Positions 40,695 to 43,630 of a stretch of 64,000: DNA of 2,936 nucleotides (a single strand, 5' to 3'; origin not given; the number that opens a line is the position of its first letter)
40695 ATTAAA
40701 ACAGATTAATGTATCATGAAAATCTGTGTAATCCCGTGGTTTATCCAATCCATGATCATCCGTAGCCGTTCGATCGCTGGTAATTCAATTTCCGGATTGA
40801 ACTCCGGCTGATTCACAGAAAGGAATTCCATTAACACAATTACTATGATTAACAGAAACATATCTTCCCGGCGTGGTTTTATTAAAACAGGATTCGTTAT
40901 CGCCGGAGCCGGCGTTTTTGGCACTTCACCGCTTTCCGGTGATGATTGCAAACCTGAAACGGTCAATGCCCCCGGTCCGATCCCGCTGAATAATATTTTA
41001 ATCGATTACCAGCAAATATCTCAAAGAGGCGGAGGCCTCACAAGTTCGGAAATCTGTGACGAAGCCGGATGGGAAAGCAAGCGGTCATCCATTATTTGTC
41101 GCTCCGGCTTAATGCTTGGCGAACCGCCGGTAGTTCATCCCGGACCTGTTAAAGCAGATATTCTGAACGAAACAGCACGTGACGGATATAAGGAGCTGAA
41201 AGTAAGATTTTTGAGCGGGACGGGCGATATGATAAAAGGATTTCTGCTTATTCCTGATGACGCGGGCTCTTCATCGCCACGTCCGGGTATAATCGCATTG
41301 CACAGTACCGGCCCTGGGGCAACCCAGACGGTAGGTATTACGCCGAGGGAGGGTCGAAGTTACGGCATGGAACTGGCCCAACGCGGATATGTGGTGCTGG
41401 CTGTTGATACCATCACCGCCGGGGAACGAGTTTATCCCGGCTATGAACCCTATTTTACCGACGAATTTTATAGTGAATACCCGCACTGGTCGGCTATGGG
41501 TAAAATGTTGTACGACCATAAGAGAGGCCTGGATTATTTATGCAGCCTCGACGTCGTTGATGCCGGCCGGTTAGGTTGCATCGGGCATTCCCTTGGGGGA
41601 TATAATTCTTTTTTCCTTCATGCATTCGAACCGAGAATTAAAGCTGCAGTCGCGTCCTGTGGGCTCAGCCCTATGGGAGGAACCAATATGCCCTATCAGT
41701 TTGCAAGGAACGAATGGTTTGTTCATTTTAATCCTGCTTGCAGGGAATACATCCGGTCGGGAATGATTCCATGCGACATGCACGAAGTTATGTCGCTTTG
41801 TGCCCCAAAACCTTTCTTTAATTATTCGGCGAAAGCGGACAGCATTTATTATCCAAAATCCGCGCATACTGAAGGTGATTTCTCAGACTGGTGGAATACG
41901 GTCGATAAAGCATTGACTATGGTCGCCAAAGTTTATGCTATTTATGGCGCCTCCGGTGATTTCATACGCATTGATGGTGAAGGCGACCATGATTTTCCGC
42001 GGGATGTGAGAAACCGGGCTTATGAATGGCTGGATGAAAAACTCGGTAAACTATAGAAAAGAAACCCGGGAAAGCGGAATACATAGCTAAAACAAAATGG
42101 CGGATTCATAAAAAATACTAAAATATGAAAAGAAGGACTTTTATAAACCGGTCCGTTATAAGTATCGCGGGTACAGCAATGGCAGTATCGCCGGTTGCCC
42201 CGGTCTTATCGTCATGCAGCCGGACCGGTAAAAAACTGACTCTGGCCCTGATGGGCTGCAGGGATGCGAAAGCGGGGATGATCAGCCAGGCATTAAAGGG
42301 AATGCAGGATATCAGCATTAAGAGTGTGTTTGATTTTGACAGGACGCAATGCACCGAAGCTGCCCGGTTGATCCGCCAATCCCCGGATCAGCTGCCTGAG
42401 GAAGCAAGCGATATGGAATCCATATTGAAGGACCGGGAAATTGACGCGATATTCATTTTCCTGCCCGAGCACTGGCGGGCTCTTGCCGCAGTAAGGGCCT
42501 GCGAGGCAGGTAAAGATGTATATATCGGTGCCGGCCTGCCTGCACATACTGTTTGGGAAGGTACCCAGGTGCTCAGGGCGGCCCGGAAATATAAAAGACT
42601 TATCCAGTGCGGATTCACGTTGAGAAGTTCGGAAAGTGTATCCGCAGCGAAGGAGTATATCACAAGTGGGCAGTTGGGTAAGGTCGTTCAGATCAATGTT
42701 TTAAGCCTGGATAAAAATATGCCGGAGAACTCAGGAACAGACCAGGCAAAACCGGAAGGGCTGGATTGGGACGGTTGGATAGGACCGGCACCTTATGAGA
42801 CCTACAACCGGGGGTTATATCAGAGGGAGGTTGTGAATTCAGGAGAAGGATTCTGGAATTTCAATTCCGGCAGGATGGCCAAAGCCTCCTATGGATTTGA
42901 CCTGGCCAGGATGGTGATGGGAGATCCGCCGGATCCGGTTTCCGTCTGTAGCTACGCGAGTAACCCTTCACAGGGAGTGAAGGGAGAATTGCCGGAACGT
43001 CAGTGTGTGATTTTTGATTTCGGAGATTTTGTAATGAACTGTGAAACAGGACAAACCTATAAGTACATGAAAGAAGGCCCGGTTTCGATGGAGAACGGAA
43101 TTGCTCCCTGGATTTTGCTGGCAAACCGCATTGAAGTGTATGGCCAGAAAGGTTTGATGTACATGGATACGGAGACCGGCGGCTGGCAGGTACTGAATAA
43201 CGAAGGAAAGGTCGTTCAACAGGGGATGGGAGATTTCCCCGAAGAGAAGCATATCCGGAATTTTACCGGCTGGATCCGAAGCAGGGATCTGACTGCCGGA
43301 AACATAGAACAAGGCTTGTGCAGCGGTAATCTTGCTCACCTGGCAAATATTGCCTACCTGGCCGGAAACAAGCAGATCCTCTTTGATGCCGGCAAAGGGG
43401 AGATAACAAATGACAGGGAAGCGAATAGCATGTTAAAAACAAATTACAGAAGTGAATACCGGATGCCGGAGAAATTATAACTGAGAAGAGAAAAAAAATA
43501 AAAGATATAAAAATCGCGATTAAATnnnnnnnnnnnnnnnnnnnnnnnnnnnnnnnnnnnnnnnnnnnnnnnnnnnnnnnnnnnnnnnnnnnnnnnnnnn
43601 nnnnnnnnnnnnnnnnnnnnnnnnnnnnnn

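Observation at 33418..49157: PUL 2 has full trans-envelope signalling and SusC/D but no recognisable classical glycoside hydrolase; its enzymes are oxidoreductases, an esterase, an exported nitrilase-type amidase and a PHP-type metallohydrolase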

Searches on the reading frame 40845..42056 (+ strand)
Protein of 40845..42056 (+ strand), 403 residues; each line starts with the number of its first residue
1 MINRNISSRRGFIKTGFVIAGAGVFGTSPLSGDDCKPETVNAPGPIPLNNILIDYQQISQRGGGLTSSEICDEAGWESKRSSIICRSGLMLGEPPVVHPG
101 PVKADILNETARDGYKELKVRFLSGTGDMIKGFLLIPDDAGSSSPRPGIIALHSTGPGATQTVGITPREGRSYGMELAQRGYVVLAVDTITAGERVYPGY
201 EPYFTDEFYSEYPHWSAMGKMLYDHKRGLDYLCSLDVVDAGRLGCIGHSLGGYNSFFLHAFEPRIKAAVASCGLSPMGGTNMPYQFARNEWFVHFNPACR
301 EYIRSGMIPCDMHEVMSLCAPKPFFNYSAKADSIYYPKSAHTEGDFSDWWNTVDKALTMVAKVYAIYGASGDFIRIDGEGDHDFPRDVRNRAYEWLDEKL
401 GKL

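Call 3: search_protein_families(library=pfam, proteins=[window:40845-42056:+], max_evalue=0.01)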
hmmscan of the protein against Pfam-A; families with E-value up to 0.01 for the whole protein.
window:40845-42056:+ (403 aa): 5 families
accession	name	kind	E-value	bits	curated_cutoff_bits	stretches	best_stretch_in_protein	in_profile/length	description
PF00326.27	Peptidase_S9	-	3.2e-05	23.9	22.6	1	178-283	11-107/213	Prolyl oligopeptidase family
PF22244.2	GCE_fung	-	9.8e-05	22.7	27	1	205-334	64-211/231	Glucuronyl esterase, fungi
PF12740.14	PETase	-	0.0001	22.3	28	0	236-270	120-154/263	PET hydrolase-like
PF01738.24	DLH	-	0.00016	21.8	21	1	133-275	4-131/217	Dienelactone hydrolase family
PF00561.26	Abhydrolase_1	-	0.002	18.3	25.8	1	227-312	57-143/245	alpha/beta hydrolase fold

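Call 4: search_protein_families(library=ncbifam, proteins=[window:40845-42056:+], max_evalue=0.01)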
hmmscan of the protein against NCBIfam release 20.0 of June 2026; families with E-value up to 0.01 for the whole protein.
window:40845-42056:+ (403 aa): 3 families
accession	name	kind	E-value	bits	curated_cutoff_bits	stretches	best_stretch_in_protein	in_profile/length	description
NF053518.1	DipepPtdsDpp5Prph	equivalog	5.4e-07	28.5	900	1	177-295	452-558/655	dipeptidyl-peptidase Dpp5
NF051441.1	BisHyethTerphBdeA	equivalog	0.0018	17.6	520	0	237-270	164-197/305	bis(hydroxyethyl) terephthalate hydrolase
NF033523.0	lasso_peptidase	equivalog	0.0052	15.6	400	1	176-277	431-531/638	Atxe2 family lasso peptide isopeptidase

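Call 8: search_solved_structures(query=window:40845-42056:+, max_evalue=0.01)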
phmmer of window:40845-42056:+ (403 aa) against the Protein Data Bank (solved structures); distinct sequences matched with E-value up to 0.01: 17.
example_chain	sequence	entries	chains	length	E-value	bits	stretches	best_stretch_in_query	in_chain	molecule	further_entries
8q6s_A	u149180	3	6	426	1.5e-08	37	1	199-334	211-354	Putative acetyl xylan esterase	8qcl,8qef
7b7h_A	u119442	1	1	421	3.4e-07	32.6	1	214-337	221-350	Putative acetyl xylan esterase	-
6grw_A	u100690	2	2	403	4.2e-07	32.2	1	214-337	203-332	Putative acetyl xylan esterase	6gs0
6sz0_A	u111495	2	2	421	4.6e-07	32.1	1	214-337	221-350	glucuronoyl esterase OtCE15A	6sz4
6syu_A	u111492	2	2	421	4.6e-07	32.1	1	214-337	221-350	glucuronoyl esterase OtCE15A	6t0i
6syr_A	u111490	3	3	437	4.9e-07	32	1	214-337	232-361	glucuronoyl esterase OtCE15A | Putative acetyl xylan esterase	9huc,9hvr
6syv_A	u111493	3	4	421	1.2e-06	30.7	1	214-337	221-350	glucuronoyl esterase OtCE15A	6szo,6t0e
6gry_A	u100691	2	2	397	8e-06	28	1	199-375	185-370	Putative acetyl xylan esterase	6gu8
9xv6_A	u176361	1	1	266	9e-06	27.9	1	229-281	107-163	C3 cluster PET hydrolase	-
7qjp_A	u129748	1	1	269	2.1e-05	26.7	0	228-270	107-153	Cutinase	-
9ewr_A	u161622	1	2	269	2.3e-05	26.5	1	148-270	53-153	cutinase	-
8b4u_A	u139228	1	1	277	3.4e-05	26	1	121-277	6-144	Alpha/beta hydrolase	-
6ehn_A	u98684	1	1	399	3.6e-05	25.9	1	203-334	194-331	Carbohydrate esterase MZ0003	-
9pjb_A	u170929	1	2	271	0.00011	24.3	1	124-277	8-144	MHETase MHT043-5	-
7qjm_A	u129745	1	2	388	0.00067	21.7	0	222-278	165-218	alpha/beta-hydrolase (202)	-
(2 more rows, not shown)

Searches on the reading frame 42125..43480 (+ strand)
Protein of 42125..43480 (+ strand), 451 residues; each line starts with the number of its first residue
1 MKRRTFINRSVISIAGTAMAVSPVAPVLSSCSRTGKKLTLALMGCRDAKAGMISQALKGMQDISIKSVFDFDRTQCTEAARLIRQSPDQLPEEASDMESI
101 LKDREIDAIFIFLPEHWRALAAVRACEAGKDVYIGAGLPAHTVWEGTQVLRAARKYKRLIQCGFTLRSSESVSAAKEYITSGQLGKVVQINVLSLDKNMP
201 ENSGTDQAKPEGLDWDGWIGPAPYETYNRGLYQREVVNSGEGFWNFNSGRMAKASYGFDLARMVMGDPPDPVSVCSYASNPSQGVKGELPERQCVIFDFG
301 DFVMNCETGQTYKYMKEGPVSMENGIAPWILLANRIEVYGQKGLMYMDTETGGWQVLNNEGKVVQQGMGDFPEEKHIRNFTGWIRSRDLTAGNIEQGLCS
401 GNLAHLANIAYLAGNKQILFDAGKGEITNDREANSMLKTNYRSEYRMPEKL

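Call 3: search_protein_families(library=pfam, proteins=[window:42125-43480:+], max_evalue=0.01)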
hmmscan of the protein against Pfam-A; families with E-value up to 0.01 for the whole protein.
window:42125-43480:+ (451 aa): 4 families
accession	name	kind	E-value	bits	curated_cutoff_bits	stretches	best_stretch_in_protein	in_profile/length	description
PF19051.5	GFO_IDH_MocA_C2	-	4.9e-13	49.6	23.3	2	365-446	172-253/254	Oxidoreductase family, C-terminal alpha/beta domain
PF22725.1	GFO_IDH_MocA_C3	-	6.4e-07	29.9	27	1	254-344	50-122/124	GFO/IDH/MocA C-terminal domain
PF02894.22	GFO_IDH_MocA_C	-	0.001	19.4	22.9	0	251-351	44-133/218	Oxidoreductase family, C-terminal alpha/beta domain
PF01408.29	GFO_IDH_MocA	-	0.0027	18.8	24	1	93-164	50-120/120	Oxidoreductase family, NAD-binding Rossmann fold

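Call 4: search_protein_families(library=ncbifam, proteins=[window:42125-43480:+], max_evalue=0.01)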
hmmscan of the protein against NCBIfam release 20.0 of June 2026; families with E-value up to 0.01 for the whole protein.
window:42125-43480:+ (451 aa): 7 families
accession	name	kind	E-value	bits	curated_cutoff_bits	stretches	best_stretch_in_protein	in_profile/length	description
NF058561.1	BT_2158_fam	equivalog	1.8e-21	76.3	750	1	2-251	1-240/487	glycoside 3-dehydrogenase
TIGR04380.1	myo_inos_iolG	equivalog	4.7e-14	52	355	1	60-202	24-160/330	inositol 2-dehydrogenase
NF052479.1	LevoglcsnDh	equivalog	2.7e-10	39.5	650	1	92-191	60-158/386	levoglucosan dehydrogenase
NF040723.1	UDP-GlcNAcDh_Arch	equivalog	6.6e-08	32.4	450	1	93-191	49-145/302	UDP-N-acetylglucosamine 3-dehydrogenase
NF052679.1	InsChiInosDhIolG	equivalog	1.3e-06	27.6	540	1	95-209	56-170/343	bifunctional inositol 2-dehydrogenase/D-chiro-inositol 1-dehydrogenase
NF007574.0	PRK10206.1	equivalog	0.00026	20.2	352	1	94-192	54-151/345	oxidoreductase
NF058563.1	BT_2159_fam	equivalog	0.0012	17.9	650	1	60-196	22-152/350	disaccharide 3-dehydrogenase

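Call 6: search_solved_structures(query=window:42125-43480:+, max_evalue=0.001)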
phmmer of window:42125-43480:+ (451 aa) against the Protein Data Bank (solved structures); distinct sequences matched with E-value up to 0.001: 15.
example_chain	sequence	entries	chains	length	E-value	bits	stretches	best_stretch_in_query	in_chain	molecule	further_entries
8tdf_A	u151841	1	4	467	1.3e-17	66.9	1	55-252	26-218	Dehydrogenase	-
8tdh_A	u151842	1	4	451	1.4e-17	66.9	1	97-252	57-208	Predicted dehydrogenases and related proteins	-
1evj_A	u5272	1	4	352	7e-08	34.9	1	49-195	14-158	GLUCOSE-FRUCTOSE OXIDOREDUCTASE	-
1ofg_A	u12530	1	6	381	2.2e-07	33.2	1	85-195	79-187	GLUCOSE-FRUCTOSE OXIDOREDUCTASE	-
1ryd_A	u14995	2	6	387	2.3e-07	33.2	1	85-195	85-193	glucose-fructose oxidoreductase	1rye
1h6a_A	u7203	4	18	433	3.3e-07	32.7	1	85-195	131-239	PRECURSOR FORM OF GLUCOSE-FRUCTOSE OXIDOREDUCTASE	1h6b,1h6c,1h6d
6a3f_A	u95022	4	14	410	5.6e-07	31.9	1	93-191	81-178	Putative dehydrogenase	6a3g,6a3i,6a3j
4mio_A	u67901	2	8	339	4.6e-06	28.9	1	65-209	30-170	Inositol 2-dehydrogenase/D-chiro-inositol 3-dehydrogenase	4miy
4mie_A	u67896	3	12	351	4.8e-06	28.8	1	65-209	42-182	Inositol 2-dehydrogenase/D-chiro-inositol 3-dehydrogenase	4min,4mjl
1ydw_A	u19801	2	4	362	1.6e-05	27.1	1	34-182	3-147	AX110P-like protein | Probable oxidoreductase At4g09670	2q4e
7xr9_A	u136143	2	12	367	0.00016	23.8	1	37-188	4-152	DgpA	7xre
4n54_A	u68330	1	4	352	0.0002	23.5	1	92-197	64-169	Inositol dehydrogenase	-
4mkx_A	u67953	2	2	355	0.00021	23.4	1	92-197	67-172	Inositol dehydrogenase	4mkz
3cea_A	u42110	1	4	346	0.00026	23.1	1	98-196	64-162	Myo-inositol 2-dehydrogenase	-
3ec7_A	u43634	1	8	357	0.00032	22.8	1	93-195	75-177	Putative Dehydrogenase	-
